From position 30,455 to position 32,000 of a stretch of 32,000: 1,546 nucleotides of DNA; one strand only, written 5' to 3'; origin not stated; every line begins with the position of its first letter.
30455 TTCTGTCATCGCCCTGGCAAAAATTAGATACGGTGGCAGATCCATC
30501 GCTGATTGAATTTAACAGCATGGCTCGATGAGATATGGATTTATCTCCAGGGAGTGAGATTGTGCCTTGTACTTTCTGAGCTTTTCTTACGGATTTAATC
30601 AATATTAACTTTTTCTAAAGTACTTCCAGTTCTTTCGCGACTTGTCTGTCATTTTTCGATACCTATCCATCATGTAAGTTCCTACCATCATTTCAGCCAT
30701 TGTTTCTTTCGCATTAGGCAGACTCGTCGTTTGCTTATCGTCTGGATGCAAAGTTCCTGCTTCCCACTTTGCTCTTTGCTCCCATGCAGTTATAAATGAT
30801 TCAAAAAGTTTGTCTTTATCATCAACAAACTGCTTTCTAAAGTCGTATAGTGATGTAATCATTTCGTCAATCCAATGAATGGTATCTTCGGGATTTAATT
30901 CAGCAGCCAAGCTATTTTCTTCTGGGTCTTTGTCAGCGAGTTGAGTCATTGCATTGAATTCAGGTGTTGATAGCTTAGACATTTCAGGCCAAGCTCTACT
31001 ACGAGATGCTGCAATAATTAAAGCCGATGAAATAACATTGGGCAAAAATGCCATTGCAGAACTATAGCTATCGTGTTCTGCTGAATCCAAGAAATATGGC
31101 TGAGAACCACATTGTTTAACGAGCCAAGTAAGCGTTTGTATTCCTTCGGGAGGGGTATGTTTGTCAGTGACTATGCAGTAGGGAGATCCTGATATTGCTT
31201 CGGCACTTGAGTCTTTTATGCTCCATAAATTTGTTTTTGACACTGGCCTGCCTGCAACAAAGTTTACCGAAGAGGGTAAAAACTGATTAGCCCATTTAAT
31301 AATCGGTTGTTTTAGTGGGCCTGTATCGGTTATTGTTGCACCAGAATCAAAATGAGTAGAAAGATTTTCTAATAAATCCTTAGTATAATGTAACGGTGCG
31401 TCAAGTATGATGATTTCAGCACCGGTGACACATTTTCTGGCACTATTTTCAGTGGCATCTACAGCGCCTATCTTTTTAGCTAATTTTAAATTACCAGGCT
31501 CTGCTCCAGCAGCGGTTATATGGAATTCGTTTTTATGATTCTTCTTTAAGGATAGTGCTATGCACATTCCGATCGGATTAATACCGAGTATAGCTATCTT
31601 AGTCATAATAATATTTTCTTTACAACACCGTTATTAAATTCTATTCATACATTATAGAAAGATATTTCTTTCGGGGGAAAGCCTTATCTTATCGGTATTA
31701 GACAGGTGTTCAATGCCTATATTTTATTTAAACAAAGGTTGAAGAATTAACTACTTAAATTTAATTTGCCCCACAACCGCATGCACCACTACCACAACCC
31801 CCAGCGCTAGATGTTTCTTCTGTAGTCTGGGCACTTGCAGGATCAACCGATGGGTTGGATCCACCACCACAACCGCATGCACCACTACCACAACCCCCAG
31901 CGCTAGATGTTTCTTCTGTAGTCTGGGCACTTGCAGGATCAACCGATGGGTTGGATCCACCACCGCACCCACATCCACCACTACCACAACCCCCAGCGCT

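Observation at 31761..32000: Perfect 96-bp tandem repeats encode Gly/Cys/Ser cassettes: a possible multi-core peptide precursor or metal-binding repeat protein, mis-framed by the ORF track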

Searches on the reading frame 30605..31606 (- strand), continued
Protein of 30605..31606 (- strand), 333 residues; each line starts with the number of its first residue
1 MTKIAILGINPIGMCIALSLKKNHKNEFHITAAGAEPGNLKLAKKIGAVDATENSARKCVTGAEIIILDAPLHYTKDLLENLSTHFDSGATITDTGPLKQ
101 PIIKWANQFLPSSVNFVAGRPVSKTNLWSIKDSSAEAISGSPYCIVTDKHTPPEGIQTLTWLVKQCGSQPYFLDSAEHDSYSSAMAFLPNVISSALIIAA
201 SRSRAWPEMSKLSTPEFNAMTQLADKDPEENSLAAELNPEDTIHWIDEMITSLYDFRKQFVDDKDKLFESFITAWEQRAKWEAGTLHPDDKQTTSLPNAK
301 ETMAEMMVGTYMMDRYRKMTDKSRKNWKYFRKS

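Call 22: search_solved_structures(query=L001:9193-9843:+, max_evalue=0.001, show_alignments=2)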
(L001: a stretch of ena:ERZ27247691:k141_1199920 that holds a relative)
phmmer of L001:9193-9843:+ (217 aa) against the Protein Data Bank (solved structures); distinct sequences matched with E-value up to 0.001: 6.
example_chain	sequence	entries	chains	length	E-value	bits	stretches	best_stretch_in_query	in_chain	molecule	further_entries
1nwb_A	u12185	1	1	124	6.5e-21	78.3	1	7-119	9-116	Hypothetical protein AQ_1857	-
2apn_A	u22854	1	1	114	5.4e-14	55.6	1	8-112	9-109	Protein HI1723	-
1s98_A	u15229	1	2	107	1.9e-11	47.3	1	8-112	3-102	Protein yfhF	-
1r94_A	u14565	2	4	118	2.4e-11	47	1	8-112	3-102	Protein yfhF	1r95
1x0g_A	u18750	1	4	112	2.1e-08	37.4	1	8-110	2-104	IscA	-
2d2a_A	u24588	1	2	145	6.7e-08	35.7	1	10-112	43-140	SufA protein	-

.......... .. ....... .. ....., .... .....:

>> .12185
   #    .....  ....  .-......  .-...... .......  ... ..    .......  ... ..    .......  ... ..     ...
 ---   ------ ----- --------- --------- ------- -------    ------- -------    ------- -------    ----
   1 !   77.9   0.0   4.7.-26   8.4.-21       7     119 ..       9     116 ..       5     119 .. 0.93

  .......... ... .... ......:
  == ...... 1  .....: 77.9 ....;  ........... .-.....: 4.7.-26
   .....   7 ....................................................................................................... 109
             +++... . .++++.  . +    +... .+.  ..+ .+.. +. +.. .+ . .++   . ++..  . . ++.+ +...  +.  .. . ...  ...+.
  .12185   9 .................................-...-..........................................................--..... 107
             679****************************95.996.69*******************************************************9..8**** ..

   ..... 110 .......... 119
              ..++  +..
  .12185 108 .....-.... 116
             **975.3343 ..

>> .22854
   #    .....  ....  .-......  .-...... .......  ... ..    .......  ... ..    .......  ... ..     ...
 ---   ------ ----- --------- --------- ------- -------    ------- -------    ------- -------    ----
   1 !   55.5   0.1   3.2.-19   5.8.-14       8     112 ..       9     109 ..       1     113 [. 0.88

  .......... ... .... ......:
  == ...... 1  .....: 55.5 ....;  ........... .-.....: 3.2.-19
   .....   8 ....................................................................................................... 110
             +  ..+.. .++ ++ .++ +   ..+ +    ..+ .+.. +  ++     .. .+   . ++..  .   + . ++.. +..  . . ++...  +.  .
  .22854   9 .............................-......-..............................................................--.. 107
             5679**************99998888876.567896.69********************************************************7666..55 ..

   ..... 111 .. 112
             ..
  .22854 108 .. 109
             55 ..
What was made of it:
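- On A-type Fe-S carrier (PF01521 / TIGR00049): Cys109 and Cys111 align with the CGC of the PDB homologues (call 22).
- Cys42 and the CxC align with their counterparts (call 22).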

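Call 32: list_cluster_members(proteins=[L001:9193-9843:+, L006:5852-6406:+, P0001])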
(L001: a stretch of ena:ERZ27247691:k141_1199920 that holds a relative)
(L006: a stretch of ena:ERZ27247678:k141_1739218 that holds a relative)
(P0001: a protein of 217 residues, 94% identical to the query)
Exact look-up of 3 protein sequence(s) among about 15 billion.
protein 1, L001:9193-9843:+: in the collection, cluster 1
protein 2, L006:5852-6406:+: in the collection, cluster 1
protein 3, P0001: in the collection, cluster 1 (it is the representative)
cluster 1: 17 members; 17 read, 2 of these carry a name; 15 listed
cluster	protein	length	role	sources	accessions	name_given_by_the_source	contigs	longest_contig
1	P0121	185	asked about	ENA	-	-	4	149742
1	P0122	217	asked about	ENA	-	-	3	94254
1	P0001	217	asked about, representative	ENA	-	-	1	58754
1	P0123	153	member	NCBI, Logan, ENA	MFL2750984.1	MAG: HesB/IscA family protein [Dehalococcoidia bacterium]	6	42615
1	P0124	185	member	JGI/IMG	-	iron-sulfur cluster assembly accessory protein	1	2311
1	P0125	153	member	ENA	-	-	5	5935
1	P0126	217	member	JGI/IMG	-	-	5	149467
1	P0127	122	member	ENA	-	-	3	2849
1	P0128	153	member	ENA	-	-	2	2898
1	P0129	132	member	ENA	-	-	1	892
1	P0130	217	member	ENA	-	-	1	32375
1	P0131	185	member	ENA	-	-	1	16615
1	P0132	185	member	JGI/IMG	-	-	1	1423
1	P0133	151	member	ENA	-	-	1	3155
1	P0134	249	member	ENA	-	-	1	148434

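Call 35: predict_structure(alignment_id=A2)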
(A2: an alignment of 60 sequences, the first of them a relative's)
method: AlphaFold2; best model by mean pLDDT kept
length: 217 residues; sequences in the alignment: 60
mean_pLDDT: 61.9   pTM: 0.43
mean pLDDT of the five models: 61.9, 61.0, 59.0, 58.1, 57.5
residues with pLDDT >= 90: 10; 70-90: 78; 50-70: 24; < 50: 105
segments of 3 or more residues with pLDDT < 50: 107-127, 131-154, 161-192, 197-217
pLDDT, mean of each block of 10 residues (from residue 1): 64 89 85 85 75 89 88 87 86 75 55 42 46 45 46 46 42 41 42 47 41 39
secondary structure, 60 per line:
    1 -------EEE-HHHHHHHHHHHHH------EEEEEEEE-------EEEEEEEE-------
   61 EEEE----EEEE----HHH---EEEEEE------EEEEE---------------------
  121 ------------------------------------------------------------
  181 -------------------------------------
elements in order: E8-10 H12-24 E31-38 E46-53 E61-64 E69-72 E83-88 E95-99
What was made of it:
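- On Metallochaperone C-terminal metal-binding extension (SlyD-like, functional class only): pLDDT is below 50 for residues 107-217 (call 35).
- Residues 107-217 have pLDDT below 50 (call 35). The tail is predicted to be disordered (call 35).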

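Call 52: fold_search(model_id=the predicted structure, library=pdb)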
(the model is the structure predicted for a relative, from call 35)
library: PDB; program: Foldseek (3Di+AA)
matches with E <= 10: 178; with E <= 0.001: 10
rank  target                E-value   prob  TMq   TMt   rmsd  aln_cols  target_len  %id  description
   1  1r94_A                8.2e-08  1.00  0.41  0.86   1.8        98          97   32  Crystal Structure of IscA (MERCURY DERIVATIVE) (released 2003-12-23)
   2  2d2a_A                9.4e-08  1.00  0.40  0.72   3.5       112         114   29  Crystal Structure of Escherichia coli SufA Involved in Biosynthesis of Iron-sulfur Clusters (released 2005-12-13)
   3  1s98_A                1.8e-07  1.00  0.40  0.83   2.0        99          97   33  E.coli IscA crystal structure to 2.3 A (released 2004-06-01)
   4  2apn_MODEL_1_A        2.2e-07  1.00  0.38  0.66   6.1       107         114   33  hi1723 solution structure (released 2006-10-03)
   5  1nwb_MODEL_1_A        4.1e-07  1.00  0.36  0.72   3.5        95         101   38  Solution NMR Structure of Protein AQ_1857 from Aquifex aeolicus: Northeast Structural Genomics Consortium Targ (released 2003-06-03)
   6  1x0g_C                7.7e-07  1.00  0.42  0.78   2.2       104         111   32  Crystal Structure of IscA with the [2Fe-2S] cluster (released 2006-06-06)
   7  2d2a_B                8.8e-07  1.00  0.38  0.76   2.0        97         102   27  Crystal Structure of Escherichia coli SufA Involved in Biosynthesis of Iron-sulfur Clusters (released 2005-12-13)
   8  1x0g_A                1.7e-06  1.00  0.39  0.77   2.2       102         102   31  Crystal Structure of IscA with the [2Fe-2S] cluster (released 2006-06-06)
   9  2k4z_MODEL_1_A        1.8e-05  1.00  0.41  0.69   2.0       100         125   24  Solution NMR Structure of Allochromatium vinosum DsrR: Northeast Structural Genomics Consortium Target OP5 (released 2008-07-22)
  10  1x0g_D                3.0e-04  1.00  0.27  0.53  20.0       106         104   31  Crystal Structure of IscA with the [2Fe-2S] cluster (released 2006-06-06)
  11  1x0g_B                1.9e-03  1.00  0.26  0.50  21.2        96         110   30  Crystal Structure of IscA with the [2Fe-2S] cluster (released 2006-06-06)
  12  9a4q_B                2.8e-02  0.99  0.32  0.65   4.1        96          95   14  Integrative model of ODPA-YNER by crosslinking MS and deep learning (released 2024-09-18)
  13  4c8v_C                5.3e-01  0.72  0.17  0.31   2.2        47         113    4  Xenopus RSPO2 Fu1-Fu2 crystal form I (released 2013-11-20)
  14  4c9r_D                8.8e-01  0.51  0.15  0.30   1.8        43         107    2  Xenopus ZNRF3 ectodomain in complex with Xenopus RSPO2 Fu1-Fu2 crystal form I (released 2013-11-20)
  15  4c8w_J                8.8e-01  0.38  0.15  0.29   3.4        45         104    4  Xenopus RSPO2 Fu1-Fu2 crystal form II (released 2013-11-20)
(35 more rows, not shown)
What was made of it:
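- On A-type Fe-S carrier (PF01521 / TIGR00049): It also matches 2d2a and 1x0g (calls 35, 52).
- It matches E. coli IscA 1r94 with TM 0.86 (normalised to the target) and rmsd 1.8 Å (calls 35, 52). The ATC domain keeps its ligand cysteines and its fold (calls 22, 35, 52).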

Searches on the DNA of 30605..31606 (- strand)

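Call 25: search_rna_families(source=L001, start=8600, end=10050, threshold=gathering)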
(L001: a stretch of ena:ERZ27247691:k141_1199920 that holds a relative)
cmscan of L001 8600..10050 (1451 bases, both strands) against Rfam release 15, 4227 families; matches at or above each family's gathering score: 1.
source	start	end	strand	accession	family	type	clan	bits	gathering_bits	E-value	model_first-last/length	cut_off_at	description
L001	8842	8958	-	RF00001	5S_rRNA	Gene; rRNA;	CL00113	81.5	38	2.1e-17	1-120/120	no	5S ribosomal RNA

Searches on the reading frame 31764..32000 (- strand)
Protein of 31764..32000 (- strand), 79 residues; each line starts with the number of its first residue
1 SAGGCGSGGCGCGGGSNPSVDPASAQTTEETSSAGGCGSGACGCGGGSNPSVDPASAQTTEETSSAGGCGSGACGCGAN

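Call 49: search_protein_representatives(protein=window:31764-32000:-)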
Query: 79 residues. Proteins with E-value up to 0.001 (for the whole library): 1; up to 1e-10: 0; up to 1e-30: 0. The best 1 are listed.
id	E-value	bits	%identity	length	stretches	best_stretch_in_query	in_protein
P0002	3.7e-10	56.4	62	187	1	4-79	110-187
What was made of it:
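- The module is found only in this ATC clade among 1.84 billion representatives (call 49).
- Tried and rejected: An exhaustive phmmer search of the 79 window-encoded residues against 1.84 billion representatives found only P0002 (call 49).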
